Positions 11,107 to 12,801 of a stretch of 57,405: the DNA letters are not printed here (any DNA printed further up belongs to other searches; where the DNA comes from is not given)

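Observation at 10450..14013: Bacterial operon pairing a corrinoid protein with a non-pyrrolysine MtmB-family methyltransferase, a Pro1 tautomerase and an aminotransferase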

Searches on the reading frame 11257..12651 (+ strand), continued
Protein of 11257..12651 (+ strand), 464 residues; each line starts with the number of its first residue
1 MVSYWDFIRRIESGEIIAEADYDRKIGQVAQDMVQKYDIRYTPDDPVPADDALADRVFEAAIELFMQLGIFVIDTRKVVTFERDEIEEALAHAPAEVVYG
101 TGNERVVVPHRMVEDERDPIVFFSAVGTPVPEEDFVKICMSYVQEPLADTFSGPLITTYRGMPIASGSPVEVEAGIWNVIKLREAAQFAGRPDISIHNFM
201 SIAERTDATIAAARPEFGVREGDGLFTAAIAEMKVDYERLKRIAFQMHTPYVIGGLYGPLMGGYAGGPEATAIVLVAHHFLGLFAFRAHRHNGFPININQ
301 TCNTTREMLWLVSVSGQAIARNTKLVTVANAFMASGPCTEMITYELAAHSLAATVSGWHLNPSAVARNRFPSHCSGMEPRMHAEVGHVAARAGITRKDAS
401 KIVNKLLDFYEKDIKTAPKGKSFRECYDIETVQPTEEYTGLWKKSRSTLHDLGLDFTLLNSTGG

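Call 23: search_protein_families(library=pfam, proteins=[L005:4907-6094:-, L005:9457-10899:+, L005:10934-11515:+, L005:11512-13620:+, L005:13897-15600:-, L008:4878-6065:-, L008:9374-10792:+, L008:10847-12970:+, L008:13016-13903:+, L008:13986-14747:+], max_evalue=0.0001)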
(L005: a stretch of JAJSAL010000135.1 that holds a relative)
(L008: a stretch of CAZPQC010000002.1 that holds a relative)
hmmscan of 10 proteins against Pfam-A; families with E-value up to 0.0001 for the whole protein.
L005:4907-6094:- (395 aa): 2 families
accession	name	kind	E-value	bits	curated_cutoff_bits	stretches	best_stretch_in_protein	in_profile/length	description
PF01546.33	Peptidase_M20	-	1.2e-39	136.8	24.6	1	75-385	1-200/206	Peptidase family M20/M25/M40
PF07687.19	M20_dimer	-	1e-11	45.1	21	1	191-282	9-100/107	Peptidase dimerisation domain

L005:9457-10899:+ (480 aa): 1 family
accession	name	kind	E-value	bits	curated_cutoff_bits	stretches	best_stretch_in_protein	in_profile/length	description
PF06253.16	MTTB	-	2.2e-99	333.2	25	1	5-479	23-497/500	Trimethylamine methyltransferase (MTTB)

L005:10934-11515:+ (193 aa): 0 families

L005:11512-13620:+ (702 aa): 3 families
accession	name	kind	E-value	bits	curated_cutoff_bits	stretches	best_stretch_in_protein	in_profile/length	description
PF00384.28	Molybdopterin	-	3.6e-31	108.9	24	1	73-468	1-334/353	Molybdopterin oxidoreductase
PF01568.27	Molydop_binding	-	4.1e-22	78.8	26.8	1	580-686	2-108/110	Molydopterin dinucleotide binding domain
PF04879.21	Molybdop_Fe4S4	-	1.1e-15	57.7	22.7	1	20-70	5-55/55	Molybdopterin oxidoreductase Fe4S4 domain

L005:13897-15600:- (567 aa): 5 families
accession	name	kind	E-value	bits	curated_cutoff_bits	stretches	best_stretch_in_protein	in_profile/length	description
PF00890.30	FAD_binding_2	-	4.1e-26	92.6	20.4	1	12-245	1-250/414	FAD binding domain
PF02910.25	Succ_DH_flav_C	-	2.5e-10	40.8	20.8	1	460-549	2-96/130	Fumarate reductase flavoprotein C-term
PF07992.20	Pyr_redox_2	-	1.7e-09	37.9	26.1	0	12-207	2-114/291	Pyridine nucleotide-disulphide oxidoreductase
PF01266.30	DAO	-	2e-07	31.3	27.9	1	12-202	1-203/353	FAD dependent oxidoreductase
PF12831.13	FAD_oxidored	-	5.2e-05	23.2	27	0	12-42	1-31/416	FAD dependent oxidoreductase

L008:4878-6065:- (395 aa): 2 families
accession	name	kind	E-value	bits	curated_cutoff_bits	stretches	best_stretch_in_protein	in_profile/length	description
PF01546.33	Peptidase_M20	-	5.8e-40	137.8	24.6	1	75-389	1-204/206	Peptidase family M20/M25/M40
PF07687.19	M20_dimer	-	2.7e-14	53.5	21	1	188-282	6-100/107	Peptidase dimerisation domain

L008:9374-10792:+ (472 aa): 1 family
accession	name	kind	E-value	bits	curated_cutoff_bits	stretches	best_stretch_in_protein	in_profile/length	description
PF06253.16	MTTB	-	1.5e-86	290.9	25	1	8-468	27-489/500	Trimethylamine methyltransferase (MTTB)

L008:10847-12970:+ (707 aa): 3 families
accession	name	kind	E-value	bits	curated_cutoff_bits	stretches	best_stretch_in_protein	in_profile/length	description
PF00384.28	Molybdopterin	-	8.2e-36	124.2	24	1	66-455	1-329/353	Molybdopterin oxidoreductase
PF01568.27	Molydop_binding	-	2.1e-20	73.2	26.8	1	578-681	3-106/110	Molydopterin dinucleotide binding domain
PF04879.21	Molybdop_Fe4S4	-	1.4e-16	60.6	22.7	1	13-63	5-55/55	Molybdopterin oxidoreductase Fe4S4 domain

L008:13016-13903:+ (295 aa): 2 families
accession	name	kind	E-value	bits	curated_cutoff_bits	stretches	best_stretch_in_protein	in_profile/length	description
PF12903.12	DUF3830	-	5.1e-10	39.9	26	1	10-77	6-75/143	Protein of unknown function (DUF3830)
PF18631.6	Cucumopine_C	-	4.1e-07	30.7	27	1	144-276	3-137/141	Cucumopine synthase C-terminal helical bundle domain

L008:13986-14747:+ (253 aa): 1 family
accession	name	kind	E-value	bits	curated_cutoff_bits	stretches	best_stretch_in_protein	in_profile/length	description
PF01177.27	Asp_Glu_race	-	3.7e-09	37.1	31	1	70-233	52-203/211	Asp/Glu/Hydantoin racemase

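Call 24: find_encoding_contigs(protein=P0034, flank=8000, max_places=3)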
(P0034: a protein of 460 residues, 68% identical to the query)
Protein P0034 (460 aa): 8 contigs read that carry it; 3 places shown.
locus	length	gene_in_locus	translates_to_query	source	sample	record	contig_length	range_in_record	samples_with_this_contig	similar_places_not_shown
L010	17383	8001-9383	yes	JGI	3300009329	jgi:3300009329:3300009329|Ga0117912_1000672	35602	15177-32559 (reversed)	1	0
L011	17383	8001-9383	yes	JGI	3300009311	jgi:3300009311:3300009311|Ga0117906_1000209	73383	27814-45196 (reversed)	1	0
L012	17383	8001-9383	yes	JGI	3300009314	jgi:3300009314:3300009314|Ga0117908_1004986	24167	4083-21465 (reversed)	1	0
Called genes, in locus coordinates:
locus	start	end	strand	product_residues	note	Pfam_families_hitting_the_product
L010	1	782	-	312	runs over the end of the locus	PF00005:ABC_tran, PF13304:AAA_21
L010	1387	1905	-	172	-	PF13801:Metal_resist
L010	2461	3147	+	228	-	PF01694:Rhomboid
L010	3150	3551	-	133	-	-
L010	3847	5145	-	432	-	PF04413:Glycos_transf_N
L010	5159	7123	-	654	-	PF00515:TPR_1 (faint), PF07719:TPR_2 (faint), PF13181:TPR_8 (faint), PF13174:TPR_6 (weak), PF13432:TPR_16 (weak), PF04348:LppC, PF13458:Peripla_BP_6, PF01094:ANF_receptor, +5 more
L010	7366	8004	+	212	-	PF02607:B12-binding_2, PF02310:B12-binding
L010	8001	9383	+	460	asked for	PF05369:MtmB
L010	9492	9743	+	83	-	-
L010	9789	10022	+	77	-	-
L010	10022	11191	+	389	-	-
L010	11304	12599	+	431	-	PF01116:F_bP_aldolase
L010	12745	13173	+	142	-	-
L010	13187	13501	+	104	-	PF04316:FlgM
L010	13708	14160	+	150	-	-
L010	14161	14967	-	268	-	PF01503:PRA-PH (faint), PF03819:MazG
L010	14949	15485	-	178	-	PF02674:Colicin_V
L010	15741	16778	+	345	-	PF02562:PhoH, PF13604:AAA_30 (weak), PF13245:AAA_19 (weak)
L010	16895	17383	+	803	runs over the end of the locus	PF07697:7TMR-HDED, PF07698:7TM-7TMR_HD, PF01966:HD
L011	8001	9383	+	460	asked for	PF05369:MtmB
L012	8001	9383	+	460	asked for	PF05369:MtmB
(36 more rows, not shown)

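Call 25: find_encoding_contigs(protein=P0064, flank=8000, max_places=2)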
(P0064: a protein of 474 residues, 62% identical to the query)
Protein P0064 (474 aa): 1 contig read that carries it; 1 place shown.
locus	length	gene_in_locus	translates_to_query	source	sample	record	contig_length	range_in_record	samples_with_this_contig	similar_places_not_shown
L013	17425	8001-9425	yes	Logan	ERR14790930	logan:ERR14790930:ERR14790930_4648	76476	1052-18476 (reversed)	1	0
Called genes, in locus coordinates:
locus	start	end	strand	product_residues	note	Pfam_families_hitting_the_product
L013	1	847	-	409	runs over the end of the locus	PF21269:TreT_GT1, PF00534:Glycos_transf_1, PF13692:Glyco_trans_1_4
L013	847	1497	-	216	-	PF19027:DUF5752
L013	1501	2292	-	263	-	PF02358:Trehalose_PPase, PF08282:Hydrolase_3 (faint)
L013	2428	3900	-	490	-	PF00982:Glyco_transf_20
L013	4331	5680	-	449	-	PF00072:Response_reg, PF00158:Sigma54_activat, PF14532:Sigma54_activ_2, PF25601:AAA_lid_14, PF02954:HTH_8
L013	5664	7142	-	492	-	PF00672:HAMP, PF00512:HisKA, PF02518:HATPase_c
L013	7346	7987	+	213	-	PF02607:B12-binding_2, PF02310:B12-binding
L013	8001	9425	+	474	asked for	PF05369:MtmB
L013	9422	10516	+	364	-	PF00155:Aminotran_1_2, PF01041:DegT_DnrJ_EryC1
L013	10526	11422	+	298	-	PF07837:FTCD_N, PF02971:FTCD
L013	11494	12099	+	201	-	PF04961:FTCD_C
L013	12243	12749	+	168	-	PF04892:VanZ-LLP1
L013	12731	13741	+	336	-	PF00106:adh_short (weak), PF01073:3Beta_HSD, PF01370:Epimerase, PF02719:Polysacc_synt_2, PF04321:RmlD_sub_bind, PF07993:NAD_binding_4 (weak), PF16363:GDP_Man_Dehyd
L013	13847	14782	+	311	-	PF01073:3Beta_HSD, PF01370:Epimerase, PF02719:Polysacc_synt_2 (weak), PF04321:RmlD_sub_bind, PF16363:GDP_Man_Dehyd, PF07993:NAD_binding_4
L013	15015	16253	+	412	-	PF00994:MoCF_biosynth, PF18146:CinA_KH, PF02464:CinA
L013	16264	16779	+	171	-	PF00293:NUDIX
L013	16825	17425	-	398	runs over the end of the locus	PF00155:Aminotran_1_2, PF01041:DegT_DnrJ_EryC1 (weak)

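Call 26: find_encoding_contigs(protein=P0089, flank=8000, max_places=2)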
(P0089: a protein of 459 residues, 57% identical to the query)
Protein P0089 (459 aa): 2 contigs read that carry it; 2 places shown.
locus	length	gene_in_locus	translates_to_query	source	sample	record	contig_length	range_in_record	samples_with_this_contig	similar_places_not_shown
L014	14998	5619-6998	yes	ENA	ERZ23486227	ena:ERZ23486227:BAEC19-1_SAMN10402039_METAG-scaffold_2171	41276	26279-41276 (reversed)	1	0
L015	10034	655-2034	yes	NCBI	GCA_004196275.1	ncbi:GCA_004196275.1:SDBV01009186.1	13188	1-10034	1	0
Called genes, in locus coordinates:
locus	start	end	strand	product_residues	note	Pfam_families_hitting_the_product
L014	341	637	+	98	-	PF00037:Fer4, PF12797:Fer4_2 (weak), PF12837:Fer4_6 (weak), PF13237:Fer4_10, PF14697:Fer4_21 (weak), PF13484:Fer4_16 (faint), PF12838:Fer4_7, PF13187:Fer4_9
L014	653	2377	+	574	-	PF00890:FAD_binding_2, PF01266:DAO, PF07992:Pyr_redox_2 (faint), PF12831:FAD_oxidored (weak), PF02910:Succ_DH_flav_C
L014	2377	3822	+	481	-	PF06253:MTTB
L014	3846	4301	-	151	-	PF18631:Cucumopine_C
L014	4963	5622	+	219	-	PF02607:B12-binding_2, PF02310:B12-binding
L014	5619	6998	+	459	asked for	PF05369:MtmB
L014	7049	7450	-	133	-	PF01850:PIN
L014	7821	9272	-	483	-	PF06253:MTTB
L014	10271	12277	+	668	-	PF04879:Molybdop_Fe4S4, PF00384:Molybdopterin, PF01568:Molydop_binding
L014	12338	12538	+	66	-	PF15919:HicB_lk_antitox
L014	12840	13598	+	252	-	PF01177:Asp_Glu_race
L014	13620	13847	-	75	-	PF01546:Peptidase_M20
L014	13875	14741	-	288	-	PF09084:NMT1, PF13379:NMT1_2 (weak)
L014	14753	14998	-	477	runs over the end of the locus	PF06253:MTTB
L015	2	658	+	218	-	?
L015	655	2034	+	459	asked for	PF05369:MtmB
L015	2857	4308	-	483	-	PF06253:MTTB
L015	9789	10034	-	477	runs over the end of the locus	PF06253:MTTB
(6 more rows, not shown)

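Call 27: find_encoding_contigs(protein=P0059, flank=8000, max_places=1)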
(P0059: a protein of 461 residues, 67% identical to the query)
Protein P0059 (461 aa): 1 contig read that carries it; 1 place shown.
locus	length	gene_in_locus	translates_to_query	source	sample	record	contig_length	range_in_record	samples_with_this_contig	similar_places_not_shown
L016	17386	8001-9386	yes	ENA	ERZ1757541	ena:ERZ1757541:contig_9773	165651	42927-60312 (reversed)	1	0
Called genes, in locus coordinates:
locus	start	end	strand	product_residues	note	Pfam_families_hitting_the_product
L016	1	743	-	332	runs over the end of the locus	PF01012:ETF, PF00766:ETF_alpha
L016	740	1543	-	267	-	PF01012:ETF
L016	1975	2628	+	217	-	PF02607:B12-binding_2, PF02310:B12-binding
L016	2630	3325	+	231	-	PF05369:MtmB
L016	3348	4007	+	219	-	PF05369:MtmB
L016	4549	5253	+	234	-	PF00384:Molybdopterin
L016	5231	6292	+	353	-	PF00384:Molybdopterin, PF01568:Molydop_binding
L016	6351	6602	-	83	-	-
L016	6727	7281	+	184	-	PF01614:IclR_C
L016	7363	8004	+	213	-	PF02607:B12-binding_2, PF02310:B12-binding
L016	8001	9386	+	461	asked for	PF05369:MtmB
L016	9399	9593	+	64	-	PF01361:Tautomerase, PF14552:Tautomerase_2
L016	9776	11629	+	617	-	PF02730:AFOR_N, PF01314:AFOR_C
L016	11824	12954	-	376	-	PF00155:Aminotran_1_2, PF00266:Aminotran_5 (weak)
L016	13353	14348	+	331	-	PF00389:2-Hacid_dh, PF02826:2-Hacid_dh_C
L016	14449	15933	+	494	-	PF00474:SSF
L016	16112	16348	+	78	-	PF01402:RHH_1 (weak)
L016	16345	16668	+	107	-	PF02452:PemK_toxin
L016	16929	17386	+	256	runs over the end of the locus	PF09339:HTH_IclR, PF12802:MarR_2 (weak), PF01978:TrmB (weak), PF01614:IclR_C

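Call 28: find_encoding_contigs(protein=P0061, flank=8000, max_places=1)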
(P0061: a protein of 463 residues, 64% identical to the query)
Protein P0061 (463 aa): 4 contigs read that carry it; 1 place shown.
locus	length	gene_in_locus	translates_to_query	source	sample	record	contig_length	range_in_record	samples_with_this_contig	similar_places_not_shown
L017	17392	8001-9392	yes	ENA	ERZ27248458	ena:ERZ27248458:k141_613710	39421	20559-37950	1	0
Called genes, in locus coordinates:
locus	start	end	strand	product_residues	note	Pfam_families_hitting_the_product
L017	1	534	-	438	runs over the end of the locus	PF00696:AA_kinase, PF13840:ACT_7, PF22468:ACT_9, PF01842:ACT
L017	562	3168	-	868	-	PF00133:tRNA-synt_1, PF01406:tRNA-synt_1e (faint), PF09334:tRNA-synt_1g, PF13603:tRNA-synt_1_2, PF00133:tRNA-synt_1, PF08264:Anticodon_1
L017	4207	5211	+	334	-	PF00389:2-Hacid_dh, PF02826:2-Hacid_dh_C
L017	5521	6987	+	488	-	PF00474:SSF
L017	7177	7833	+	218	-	PF02607:B12-binding_2, PF02310:B12-binding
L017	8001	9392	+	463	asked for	PF05369:MtmB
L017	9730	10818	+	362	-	PF00155:Aminotran_1_2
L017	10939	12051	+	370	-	PF02615:Ldh_2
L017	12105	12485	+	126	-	PF01502:PRA-CH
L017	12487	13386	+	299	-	PF01634:HisG, PF08029:HisG_C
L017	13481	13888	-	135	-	PF27362:TP_0070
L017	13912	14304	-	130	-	PF01894:YjbQ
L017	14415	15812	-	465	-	PF22694:CtpB_N-like, PF00595:PDZ, PF13180:PDZ_2, PF17820:PDZ_6, PF03572:Peptidase_S41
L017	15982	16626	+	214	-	PF14595:Thioredoxin_9 (faint), PF23357:DUF7088 (faint), PF13098:Thioredoxin_2, PF13192:Thioredoxin_3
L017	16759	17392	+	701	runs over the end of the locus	?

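Call 29: find_encoding_contigs(protein=P0070, flank=8000, max_places=1)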
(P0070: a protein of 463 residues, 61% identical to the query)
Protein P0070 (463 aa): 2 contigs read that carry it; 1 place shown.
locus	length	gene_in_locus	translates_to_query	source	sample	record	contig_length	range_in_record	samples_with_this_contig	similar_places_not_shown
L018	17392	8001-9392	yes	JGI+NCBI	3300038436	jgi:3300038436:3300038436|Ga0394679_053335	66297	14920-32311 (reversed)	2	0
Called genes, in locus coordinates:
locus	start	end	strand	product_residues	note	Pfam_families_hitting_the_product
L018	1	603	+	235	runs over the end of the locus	PF00005:ABC_tran, PF13304:AAA_21 (faint)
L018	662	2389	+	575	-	PF17391:Urocanase_N, PF01175:Urocanase, PF17392:Urocanase_C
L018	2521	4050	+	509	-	PF00221:Lyase_aromatic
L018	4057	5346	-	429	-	PF06808:DctM, PF03606:DcuC (faint)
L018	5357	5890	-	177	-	PF04290:DctQ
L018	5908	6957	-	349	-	PF03480:DctP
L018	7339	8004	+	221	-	PF02607:B12-binding_2, PF02310:B12-binding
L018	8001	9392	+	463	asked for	PF05369:MtmB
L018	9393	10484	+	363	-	PF00155:Aminotran_1_2, PF01041:DegT_DnrJ_EryC1 (weak)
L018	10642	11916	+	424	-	PF07969:Amidohydro_3, PF01979:Amidohydro_1, PF07969:Amidohydro_3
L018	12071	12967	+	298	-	PF07837:FTCD_N, PF02971:FTCD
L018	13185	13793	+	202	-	PF04961:FTCD_C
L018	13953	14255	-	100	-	PF00216:Bac_DNA_binding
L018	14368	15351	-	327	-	PF01073:3Beta_HSD, PF01370:Epimerase, PF02719:Polysacc_synt_2, PF04321:RmlD_sub_bind, PF05368:NmrA (faint), PF07993:NAD_binding_4 (faint), PF13460:NAD_binding_10, PF16363:GDP_Man_Dehyd, +1 more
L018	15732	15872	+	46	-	-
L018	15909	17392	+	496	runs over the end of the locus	PF02518:HATPase_c (faint), PF13589:HATPase_c_3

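Call 30: find_encoding_contigs(protein=P0073, flank=8000, max_places=2)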
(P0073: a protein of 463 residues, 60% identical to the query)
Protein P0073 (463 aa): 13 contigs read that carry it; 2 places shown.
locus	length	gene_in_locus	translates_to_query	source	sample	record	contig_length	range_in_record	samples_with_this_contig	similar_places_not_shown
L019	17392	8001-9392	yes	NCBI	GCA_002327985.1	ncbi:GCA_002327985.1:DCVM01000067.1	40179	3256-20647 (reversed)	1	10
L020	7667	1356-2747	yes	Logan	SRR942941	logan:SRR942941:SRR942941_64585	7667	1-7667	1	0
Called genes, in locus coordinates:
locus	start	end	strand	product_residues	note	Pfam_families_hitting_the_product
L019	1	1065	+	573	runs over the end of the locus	PF17391:Urocanase_N, PF01175:Urocanase, PF17392:Urocanase_C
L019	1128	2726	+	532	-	PF00221:Lyase_aromatic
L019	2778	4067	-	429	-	PF06808:DctM, PF03606:DcuC (faint)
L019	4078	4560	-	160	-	PF04290:DctQ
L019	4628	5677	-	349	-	PF03480:DctP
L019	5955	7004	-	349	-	PF03480:DctP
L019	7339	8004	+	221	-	PF02607:B12-binding_2, PF02310:B12-binding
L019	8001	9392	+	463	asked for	PF05369:MtmB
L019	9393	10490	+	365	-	PF00155:Aminotran_1_2, PF00266:Aminotran_5 (faint)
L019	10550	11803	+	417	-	PF07969:Amidohydro_3, PF01979:Amidohydro_1, PF07969:Amidohydro_3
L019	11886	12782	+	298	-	PF07837:FTCD_N, PF02971:FTCD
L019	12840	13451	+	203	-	PF04961:FTCD_C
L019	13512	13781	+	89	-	-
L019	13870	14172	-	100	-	PF00216:Bac_DNA_binding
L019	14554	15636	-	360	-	PF01321:Creatinase_N, PF00557:Peptidase_M24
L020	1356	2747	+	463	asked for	PF05369:MtmB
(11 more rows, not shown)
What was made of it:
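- Start and stop codons abut in subclade II (calls 29, 30).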
